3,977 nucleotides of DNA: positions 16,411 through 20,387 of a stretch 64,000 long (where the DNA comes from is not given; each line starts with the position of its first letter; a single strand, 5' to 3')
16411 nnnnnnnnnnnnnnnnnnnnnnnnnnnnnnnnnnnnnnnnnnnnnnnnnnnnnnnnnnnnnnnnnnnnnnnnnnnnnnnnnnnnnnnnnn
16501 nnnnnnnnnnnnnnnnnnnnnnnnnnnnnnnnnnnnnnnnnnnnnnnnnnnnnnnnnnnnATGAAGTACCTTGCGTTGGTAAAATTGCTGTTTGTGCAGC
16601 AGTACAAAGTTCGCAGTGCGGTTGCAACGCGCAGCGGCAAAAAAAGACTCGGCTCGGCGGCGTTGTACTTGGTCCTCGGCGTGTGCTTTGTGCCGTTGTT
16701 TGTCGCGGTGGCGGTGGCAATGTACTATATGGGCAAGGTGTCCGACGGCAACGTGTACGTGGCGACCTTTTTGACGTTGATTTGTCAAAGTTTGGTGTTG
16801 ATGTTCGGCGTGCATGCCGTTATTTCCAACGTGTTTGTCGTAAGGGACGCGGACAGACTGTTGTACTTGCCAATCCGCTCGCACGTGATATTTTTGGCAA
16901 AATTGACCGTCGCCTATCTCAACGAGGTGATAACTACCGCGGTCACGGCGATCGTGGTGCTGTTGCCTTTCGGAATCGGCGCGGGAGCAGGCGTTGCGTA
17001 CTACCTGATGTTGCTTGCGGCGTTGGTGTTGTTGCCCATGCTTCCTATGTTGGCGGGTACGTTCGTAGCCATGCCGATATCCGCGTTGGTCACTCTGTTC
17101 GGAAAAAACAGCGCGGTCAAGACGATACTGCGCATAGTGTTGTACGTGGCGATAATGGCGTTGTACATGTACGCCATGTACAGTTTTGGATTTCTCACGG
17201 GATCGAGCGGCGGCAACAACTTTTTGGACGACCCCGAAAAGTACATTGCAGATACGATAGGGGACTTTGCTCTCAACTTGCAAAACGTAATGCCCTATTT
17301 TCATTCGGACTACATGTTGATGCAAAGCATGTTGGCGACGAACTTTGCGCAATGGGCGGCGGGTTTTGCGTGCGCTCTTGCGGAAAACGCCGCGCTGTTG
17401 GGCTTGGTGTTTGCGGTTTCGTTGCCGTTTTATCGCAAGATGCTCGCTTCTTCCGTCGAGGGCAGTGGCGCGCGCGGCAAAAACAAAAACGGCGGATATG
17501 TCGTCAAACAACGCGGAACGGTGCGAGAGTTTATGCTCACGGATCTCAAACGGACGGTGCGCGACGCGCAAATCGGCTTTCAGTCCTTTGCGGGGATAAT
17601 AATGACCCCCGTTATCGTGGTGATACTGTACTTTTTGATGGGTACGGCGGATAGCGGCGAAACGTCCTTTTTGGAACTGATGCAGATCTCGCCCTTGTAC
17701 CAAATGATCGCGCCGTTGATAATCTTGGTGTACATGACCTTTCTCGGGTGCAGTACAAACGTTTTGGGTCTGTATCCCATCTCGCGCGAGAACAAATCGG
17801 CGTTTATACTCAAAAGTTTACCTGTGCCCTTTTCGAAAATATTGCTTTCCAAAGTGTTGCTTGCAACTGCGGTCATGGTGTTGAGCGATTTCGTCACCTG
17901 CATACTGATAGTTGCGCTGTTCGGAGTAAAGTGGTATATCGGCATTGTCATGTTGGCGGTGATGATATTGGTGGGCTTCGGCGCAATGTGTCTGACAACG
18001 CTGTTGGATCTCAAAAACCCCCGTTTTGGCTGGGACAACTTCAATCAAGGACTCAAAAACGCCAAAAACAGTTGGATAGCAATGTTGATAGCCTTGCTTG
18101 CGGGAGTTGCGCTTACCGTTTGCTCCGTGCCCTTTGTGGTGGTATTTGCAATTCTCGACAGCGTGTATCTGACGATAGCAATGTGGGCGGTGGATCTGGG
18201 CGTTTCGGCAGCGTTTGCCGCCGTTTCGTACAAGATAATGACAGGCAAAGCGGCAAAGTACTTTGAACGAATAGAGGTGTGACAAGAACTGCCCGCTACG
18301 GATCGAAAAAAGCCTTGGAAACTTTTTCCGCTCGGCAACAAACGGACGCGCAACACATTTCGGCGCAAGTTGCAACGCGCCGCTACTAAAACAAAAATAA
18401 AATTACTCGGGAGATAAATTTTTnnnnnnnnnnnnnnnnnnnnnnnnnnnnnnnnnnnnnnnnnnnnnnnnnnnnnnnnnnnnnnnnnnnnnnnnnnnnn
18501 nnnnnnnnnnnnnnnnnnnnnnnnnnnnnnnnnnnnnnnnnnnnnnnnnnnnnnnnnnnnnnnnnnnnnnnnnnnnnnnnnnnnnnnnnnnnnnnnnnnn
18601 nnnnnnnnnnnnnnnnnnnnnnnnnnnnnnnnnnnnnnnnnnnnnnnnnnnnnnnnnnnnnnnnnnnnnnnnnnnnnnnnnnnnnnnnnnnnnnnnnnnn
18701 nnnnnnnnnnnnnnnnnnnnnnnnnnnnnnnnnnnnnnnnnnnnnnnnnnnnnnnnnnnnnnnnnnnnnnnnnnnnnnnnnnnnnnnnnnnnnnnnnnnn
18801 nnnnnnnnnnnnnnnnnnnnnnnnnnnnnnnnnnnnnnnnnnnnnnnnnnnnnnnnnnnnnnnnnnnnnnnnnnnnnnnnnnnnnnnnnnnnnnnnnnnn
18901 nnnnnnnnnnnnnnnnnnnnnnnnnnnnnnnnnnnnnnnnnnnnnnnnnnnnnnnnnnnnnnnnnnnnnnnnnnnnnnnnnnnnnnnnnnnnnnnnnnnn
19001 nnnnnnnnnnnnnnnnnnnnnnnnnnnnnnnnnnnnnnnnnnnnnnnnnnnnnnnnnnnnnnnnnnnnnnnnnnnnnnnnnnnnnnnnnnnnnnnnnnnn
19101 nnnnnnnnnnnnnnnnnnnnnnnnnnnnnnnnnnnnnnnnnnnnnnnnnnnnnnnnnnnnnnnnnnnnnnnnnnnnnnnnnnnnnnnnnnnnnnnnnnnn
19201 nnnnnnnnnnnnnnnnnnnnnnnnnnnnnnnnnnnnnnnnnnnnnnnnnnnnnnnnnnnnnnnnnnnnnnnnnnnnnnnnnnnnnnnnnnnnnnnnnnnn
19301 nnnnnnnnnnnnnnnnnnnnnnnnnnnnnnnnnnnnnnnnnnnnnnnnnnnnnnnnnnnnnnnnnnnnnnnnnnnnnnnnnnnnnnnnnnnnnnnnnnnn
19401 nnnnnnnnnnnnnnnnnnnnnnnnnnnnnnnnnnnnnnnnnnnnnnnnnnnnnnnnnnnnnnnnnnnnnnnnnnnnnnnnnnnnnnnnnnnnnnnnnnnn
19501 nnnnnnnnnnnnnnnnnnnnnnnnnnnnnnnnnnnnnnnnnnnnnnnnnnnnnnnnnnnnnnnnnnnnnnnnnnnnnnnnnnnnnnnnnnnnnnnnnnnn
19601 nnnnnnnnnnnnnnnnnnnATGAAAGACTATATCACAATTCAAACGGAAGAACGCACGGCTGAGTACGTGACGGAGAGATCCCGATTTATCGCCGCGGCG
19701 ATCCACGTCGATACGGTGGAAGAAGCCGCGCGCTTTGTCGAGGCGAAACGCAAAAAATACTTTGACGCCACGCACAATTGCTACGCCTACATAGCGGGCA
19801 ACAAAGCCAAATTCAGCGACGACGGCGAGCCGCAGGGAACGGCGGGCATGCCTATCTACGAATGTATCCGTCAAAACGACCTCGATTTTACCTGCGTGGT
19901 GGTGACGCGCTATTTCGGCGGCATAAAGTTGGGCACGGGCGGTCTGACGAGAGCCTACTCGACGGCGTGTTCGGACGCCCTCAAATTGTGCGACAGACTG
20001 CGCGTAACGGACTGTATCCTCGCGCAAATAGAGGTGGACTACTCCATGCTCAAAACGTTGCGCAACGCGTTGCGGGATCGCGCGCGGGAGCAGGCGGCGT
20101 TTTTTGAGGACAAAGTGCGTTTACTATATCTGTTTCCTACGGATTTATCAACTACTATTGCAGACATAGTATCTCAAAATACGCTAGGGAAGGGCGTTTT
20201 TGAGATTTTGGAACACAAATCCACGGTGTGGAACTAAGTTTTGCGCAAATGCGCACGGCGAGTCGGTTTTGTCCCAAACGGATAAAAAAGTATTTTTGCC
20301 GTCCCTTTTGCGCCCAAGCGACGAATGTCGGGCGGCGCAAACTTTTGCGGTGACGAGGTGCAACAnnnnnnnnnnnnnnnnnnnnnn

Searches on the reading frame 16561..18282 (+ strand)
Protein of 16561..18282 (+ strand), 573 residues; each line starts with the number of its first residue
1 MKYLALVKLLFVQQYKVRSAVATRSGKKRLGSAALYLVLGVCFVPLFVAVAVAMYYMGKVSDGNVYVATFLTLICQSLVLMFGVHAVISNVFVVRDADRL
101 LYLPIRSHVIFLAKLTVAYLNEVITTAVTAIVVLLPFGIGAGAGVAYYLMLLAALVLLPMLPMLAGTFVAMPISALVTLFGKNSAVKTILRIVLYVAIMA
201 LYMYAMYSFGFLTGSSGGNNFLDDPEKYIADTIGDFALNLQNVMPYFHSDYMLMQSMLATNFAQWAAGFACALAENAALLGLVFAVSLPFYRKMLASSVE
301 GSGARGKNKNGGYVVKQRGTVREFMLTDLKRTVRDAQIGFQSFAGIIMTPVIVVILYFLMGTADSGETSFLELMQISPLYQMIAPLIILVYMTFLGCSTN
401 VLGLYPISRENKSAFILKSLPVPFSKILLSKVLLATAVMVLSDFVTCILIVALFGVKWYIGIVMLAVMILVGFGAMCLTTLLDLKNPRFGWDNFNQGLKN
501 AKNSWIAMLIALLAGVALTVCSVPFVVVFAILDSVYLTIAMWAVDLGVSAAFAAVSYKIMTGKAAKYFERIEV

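Call 71: search_protein_families(library=pfam, proteins=[window:16561-18282:+], max_evalue=0.00001)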
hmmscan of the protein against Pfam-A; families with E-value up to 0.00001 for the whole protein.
window:16561-18282:+ (573 aa): 1 family
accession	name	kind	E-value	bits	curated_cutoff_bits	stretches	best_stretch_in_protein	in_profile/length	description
PF16949.11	ABC_tran_2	-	1.2e-08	34.8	25.7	1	35-496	12-464/542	Putative ATP-binding cassette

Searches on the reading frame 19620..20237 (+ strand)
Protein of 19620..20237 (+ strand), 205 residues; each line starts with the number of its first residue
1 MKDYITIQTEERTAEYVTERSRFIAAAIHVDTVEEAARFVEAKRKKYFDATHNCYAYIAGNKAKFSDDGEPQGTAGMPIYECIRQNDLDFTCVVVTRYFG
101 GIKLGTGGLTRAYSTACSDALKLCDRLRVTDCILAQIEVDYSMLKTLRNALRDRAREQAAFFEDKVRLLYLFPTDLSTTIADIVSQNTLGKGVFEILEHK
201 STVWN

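Call 71: search_protein_families(library=pfam, proteins=[window:19620-20237:+], max_evalue=0.00001)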
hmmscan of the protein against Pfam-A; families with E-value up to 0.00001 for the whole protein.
window:19620-20237:+ (205 aa): 1 family
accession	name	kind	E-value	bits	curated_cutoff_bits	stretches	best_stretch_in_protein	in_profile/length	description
PF01205.25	UPF0029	-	5.1e-37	126.6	27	1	20-121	2-107/107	Uncharacterized protein family UPF0029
